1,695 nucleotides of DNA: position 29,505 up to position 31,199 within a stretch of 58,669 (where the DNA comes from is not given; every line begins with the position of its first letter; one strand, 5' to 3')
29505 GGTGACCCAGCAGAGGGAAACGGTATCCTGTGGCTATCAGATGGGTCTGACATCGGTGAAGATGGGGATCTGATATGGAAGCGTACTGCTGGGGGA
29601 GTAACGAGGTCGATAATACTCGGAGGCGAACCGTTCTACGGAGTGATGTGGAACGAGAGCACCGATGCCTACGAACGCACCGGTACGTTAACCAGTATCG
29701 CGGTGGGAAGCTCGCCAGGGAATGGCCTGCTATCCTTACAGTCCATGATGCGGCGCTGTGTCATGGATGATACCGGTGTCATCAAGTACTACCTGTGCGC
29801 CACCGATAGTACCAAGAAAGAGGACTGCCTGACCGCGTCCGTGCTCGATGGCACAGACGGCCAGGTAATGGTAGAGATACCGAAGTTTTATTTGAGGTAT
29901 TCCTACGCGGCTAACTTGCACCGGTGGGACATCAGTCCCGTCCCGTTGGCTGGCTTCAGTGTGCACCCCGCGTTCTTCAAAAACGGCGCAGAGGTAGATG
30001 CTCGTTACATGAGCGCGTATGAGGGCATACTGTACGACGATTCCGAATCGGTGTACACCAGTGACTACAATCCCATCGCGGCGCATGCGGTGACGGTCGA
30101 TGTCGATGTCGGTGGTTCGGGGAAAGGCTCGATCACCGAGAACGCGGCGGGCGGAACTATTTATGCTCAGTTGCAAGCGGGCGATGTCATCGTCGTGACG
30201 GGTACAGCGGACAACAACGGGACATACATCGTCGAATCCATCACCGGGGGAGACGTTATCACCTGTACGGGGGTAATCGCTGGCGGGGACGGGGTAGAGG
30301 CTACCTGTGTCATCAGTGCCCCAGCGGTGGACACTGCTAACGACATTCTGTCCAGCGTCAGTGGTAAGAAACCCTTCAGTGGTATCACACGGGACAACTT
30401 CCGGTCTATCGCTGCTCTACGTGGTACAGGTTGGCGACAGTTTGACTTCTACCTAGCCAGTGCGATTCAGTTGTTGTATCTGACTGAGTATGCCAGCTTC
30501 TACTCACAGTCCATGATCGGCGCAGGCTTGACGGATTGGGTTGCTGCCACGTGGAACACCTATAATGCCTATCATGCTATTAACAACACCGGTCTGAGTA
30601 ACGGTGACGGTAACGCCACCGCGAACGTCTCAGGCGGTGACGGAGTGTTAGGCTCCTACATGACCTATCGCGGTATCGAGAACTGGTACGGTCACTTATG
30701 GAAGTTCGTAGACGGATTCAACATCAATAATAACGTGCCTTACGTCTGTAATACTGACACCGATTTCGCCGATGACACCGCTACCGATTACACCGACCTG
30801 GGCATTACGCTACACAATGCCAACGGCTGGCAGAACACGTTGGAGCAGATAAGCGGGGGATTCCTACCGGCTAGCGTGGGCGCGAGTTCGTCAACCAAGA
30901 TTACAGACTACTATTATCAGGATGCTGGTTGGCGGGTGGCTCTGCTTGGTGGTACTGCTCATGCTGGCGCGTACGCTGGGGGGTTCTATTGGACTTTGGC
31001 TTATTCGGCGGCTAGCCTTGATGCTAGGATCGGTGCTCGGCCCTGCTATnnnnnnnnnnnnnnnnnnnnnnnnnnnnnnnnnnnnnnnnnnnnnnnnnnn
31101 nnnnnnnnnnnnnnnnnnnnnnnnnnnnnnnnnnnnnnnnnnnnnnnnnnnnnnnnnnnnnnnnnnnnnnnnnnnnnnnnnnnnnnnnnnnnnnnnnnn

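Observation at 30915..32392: Diversity-generating retroelement diversifying the C-terminus of the 985-aa tail fiber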

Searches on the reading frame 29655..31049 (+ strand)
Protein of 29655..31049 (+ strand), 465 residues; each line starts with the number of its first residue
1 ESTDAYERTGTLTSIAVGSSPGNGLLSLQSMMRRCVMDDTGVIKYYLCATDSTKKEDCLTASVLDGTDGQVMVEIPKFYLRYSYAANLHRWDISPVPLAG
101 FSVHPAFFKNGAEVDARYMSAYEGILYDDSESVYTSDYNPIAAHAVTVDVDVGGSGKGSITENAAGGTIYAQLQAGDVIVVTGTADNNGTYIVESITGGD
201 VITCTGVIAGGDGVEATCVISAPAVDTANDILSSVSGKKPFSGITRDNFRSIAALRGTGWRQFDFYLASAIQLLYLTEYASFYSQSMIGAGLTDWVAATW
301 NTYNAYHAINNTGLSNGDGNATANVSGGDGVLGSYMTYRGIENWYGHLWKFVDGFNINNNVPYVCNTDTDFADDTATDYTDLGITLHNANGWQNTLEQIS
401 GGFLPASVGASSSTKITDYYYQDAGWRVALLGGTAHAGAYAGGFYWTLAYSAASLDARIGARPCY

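Call 16: search_solved_structures(query=window:29895-31049:+, max_evalue=1, show_alignments=2)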
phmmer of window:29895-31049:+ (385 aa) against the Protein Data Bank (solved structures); distinct sequences matched with E-value up to 1: 1.
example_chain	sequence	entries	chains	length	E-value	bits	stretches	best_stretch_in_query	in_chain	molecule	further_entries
2kyw_A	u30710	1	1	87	0.1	15.2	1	93-149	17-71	Adhesion exoprotein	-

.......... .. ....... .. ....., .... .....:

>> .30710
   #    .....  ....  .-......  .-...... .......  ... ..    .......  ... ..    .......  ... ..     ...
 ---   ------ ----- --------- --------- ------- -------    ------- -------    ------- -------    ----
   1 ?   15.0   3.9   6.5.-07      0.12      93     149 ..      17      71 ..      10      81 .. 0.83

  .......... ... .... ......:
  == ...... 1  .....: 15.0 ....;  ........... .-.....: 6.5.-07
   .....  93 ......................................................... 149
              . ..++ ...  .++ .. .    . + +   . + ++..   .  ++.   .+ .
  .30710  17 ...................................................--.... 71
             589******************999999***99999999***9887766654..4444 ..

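Call 19: find_homologous_proteins(query=window:29655-31049:+, max_evalue=0.001)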
Query window:29655-31049:+ (465 aa): 1578 proteins with E <= 0.001 among 8000 candidates; the best 120 are listed.
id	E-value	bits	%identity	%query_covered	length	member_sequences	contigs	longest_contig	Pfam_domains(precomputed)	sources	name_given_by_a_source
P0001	9.4e-260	880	84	100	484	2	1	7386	-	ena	-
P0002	3.9e-259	878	85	100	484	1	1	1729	-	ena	-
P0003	2.9e-255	866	84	100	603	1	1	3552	-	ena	-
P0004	2.4e-254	863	83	100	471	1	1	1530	-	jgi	-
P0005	8.5e-253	857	82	100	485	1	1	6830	-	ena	-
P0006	3.0e-251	852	83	100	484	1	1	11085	-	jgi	-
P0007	1.0e-250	851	81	100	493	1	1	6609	-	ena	-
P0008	7.8e-248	841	81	100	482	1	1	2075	-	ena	-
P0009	2.1e-247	840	81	100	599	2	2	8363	-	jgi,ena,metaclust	metaclust:\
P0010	2.4e-242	823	78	100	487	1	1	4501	-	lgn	-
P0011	2.5e-236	803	77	100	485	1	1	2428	-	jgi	-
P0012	7.3e-235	798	77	100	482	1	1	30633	-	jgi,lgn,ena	-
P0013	1.5e-231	787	77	100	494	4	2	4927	-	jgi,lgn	-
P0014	1.2e-218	745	74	100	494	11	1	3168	-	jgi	-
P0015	2.7e-217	740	73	100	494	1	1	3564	-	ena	-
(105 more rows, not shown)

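Call 44: predict_structure(alignment_id=A3)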
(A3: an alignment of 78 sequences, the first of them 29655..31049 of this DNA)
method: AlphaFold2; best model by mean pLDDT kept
length: 465 residues; sequences in the alignment: 78
mean_pLDDT: 87.6   pTM: 0.89
mean pLDDT of the five models: 87.6, 80.6, 76.4, 73.3, 72.8
residues with pLDDT >= 90: 215; 70-90: 229; 50-70: 19; < 50: 2
segments of 3 or more residues with pLDDT < 50: none
pLDDT, mean of each block of 10 residues (from residue 1): 71 87 90 96 97 98 96 97 85 94 94 96 94 89 89 84 74 84 87 87 83 84 92 94 93 93 94 91 79 74 83 93 85 88 87 91 91 91 87 78 79 67 85 83 84 89 94
secondary structure, 60 per line:
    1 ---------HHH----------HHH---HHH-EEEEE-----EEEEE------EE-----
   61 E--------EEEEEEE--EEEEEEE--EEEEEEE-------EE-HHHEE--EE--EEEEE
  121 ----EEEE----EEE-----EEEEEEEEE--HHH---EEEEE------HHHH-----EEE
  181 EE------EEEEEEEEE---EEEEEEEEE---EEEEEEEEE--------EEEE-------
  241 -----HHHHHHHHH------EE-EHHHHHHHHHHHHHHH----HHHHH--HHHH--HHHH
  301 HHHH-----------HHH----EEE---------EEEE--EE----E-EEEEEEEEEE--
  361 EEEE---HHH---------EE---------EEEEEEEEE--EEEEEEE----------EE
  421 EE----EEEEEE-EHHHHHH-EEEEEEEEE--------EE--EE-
elements in order: E33-37 E43-47 E70-76 E79-85 E88-94 E116-120 E125-128 E133-135 E141-149 E158-162 H169-172 E178-182 E189-197 E201-209 E213-221 E230-233 H246-254 H265-279 H284-288 H291-294 H297-304 E323-325 E335-338 E349-358 E361-364 E391-399 E402-408 E419-422 E427-432 H435-440 E442-450

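Call 48: fold_search(model_id=the predicted structure, library=pdb)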
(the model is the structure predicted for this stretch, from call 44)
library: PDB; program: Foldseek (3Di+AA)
matches with E <= 10: 835; with E <= 0.001: 3
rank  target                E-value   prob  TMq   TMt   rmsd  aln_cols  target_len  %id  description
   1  5vf4_C                8.6e-08  1.00  0.38  0.45  11.8       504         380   13  Thermus aquaticus variable protein (TaqVP) from diversity-generating retroelements (DGR) (released 2017-05-24)
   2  5vf4_A                1.3e-07  1.00  0.38  0.46  10.3       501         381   13  Thermus aquaticus variable protein (TaqVP) from diversity-generating retroelements (DGR) (released 2017-05-24)
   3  5vf4_D                1.6e-07  1.00  0.40  0.48   9.7       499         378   13  Thermus aquaticus variable protein (TaqVP) from diversity-generating retroelements (DGR) (released 2017-05-24)
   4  9qgg_B                4.2e-03  0.91  0.16  0.08  11.6       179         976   11  Consensus structure of dUBA1-UbDha-dBIRC6 trapped ternary complex (released 2025-10-29)
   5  6dc6_C                5.5e-03  0.99  0.16  0.08   5.7       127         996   12  Crystal structure of human ubiquitin activating enzyme E1 (Uba1) in complex with ubiquitin (released 2018-10-10)
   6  7sol_C                7.3e-03  0.82  0.15  0.08  12.6       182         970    9  Crystal Structures of the bispecific ubiquitin/FAT10 activating enzyme, Uba6 (released 2022-11-02)
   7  9qim_B                7.8e-03  0.92  0.17  0.08  12.3       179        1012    7  Consensus structure of UBA6-BIRC6 (released 2025-10-29)
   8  6dc6_A                8.2e-03  0.99  0.17  0.08   5.7       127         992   12  Crystal structure of human ubiquitin activating enzyme E1 (Uba1) in complex with ubiquitin (released 2018-10-10)
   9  9qiv_B                1.2e-02  0.85  0.16  0.09  12.4       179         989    9  Consensus structure of UBA6-BIRC6 (alternative conformation) (released 2025-10-29)
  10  9qgw_B                1.3e-02  0.87  0.16  0.09  12.7       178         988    9  Consensus structure of UBA6-UbDha-BIRC6 trapped ternary complex (singly loaded) (released 2025-10-29)
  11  9mc7_A                1.3e-02  0.75  0.16  0.10  12.6       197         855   11  Cryo-EM structure of Human UBA1-UBE2O-Ub -Recruitment state 4 (released 2026-03-25)
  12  9qic                  1.5e-02  0.85  0.16  0.08  12.2       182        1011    8  Consensus structure of UBA6 (released 2025-10-29)
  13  4p22_B                2.1e-02  0.98  0.16  0.19   5.9       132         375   11  Crystal Structure of N-terminal Fragments of E1 (released 2015-02-25)
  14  1yu0                  2.1e-02  0.35  0.22  0.26  21.8       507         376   11  Major Tropism Determinant P1 Variant (released 2005-09-20)
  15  1yu2                  2.1e-02  0.35  0.22  0.26  22.6       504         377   12  Major Tropism Determinant M1 Variant (released 2005-09-20)
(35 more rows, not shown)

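Call 65: fold_search(model_id=the predicted structure, library=viral)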
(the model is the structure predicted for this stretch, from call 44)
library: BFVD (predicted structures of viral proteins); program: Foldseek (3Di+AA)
matches with E <= 10: 766; with E <= 0.001: 39
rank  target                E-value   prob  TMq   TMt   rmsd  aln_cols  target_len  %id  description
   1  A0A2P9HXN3            2.7e-35  1.00  0.70  0.55   4.3       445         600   32  (no name in the UniProt tables at hand)
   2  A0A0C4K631            2.8e-32  1.00  0.67  0.55   5.6       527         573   26  (no name in the UniProt tables at hand)
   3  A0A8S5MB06            3.9e-29  1.00  0.68  0.53   4.9       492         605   29  Tail collar fiber protein [Siphoviridae sp. ctsDY37]
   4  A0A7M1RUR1            1.9e-28  1.00  0.65  0.53   6.1       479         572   25  Tail fiber protein [uncultured phage cr55_1]
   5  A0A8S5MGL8            5.8e-27  1.00  0.63  0.42   5.6       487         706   26  Tail collar fiber protein [Podoviridae sp. ctqve24]
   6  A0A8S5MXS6            2.1e-22  1.00  0.66  0.57   4.8       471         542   20  Tail collar fiber protein [Myoviridae sp. ctRRy11]
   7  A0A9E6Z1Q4            8.7e-22  1.00  0.64  0.52   3.1       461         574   24  (no name in the UniProt tables at hand)
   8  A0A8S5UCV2            4.2e-21  1.00  0.61  0.68   5.7       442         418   19  Tail collar fiber protein [Myoviridae sp. ctBvM24]
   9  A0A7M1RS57            9.7e-21  1.00  0.62  0.41   5.7       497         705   20  Uncharacterized protein [uncultured phage cr7_1]
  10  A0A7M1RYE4            1.2e-20  1.00  0.61  0.42   8.9       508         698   22  Uncharacterized protein [uncultured phage cr85_1]
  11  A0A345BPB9            1.5e-20  1.00  0.66  0.62   4.2       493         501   18  (no name in the UniProt tables at hand)
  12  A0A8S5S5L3            8.7e-20  1.00  0.57  0.28   8.3       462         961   20  Tail collar fiber protein [Podoviridae sp. ctsUe5]
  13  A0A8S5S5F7            1.0e-19  1.00  0.67  0.51   3.9       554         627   18  Tail collar fiber protein [Caudovirales sp. ctaix4]
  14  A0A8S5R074            1.4e-18  1.00  0.59  0.40   5.4       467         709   18  Tail collar fiber protein [Siphoviridae sp. ctyvQ1]
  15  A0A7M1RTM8            7.8e-18  1.00  0.59  0.47   6.3       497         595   21  Uncharacterized protein [uncultured phage cr6_1]
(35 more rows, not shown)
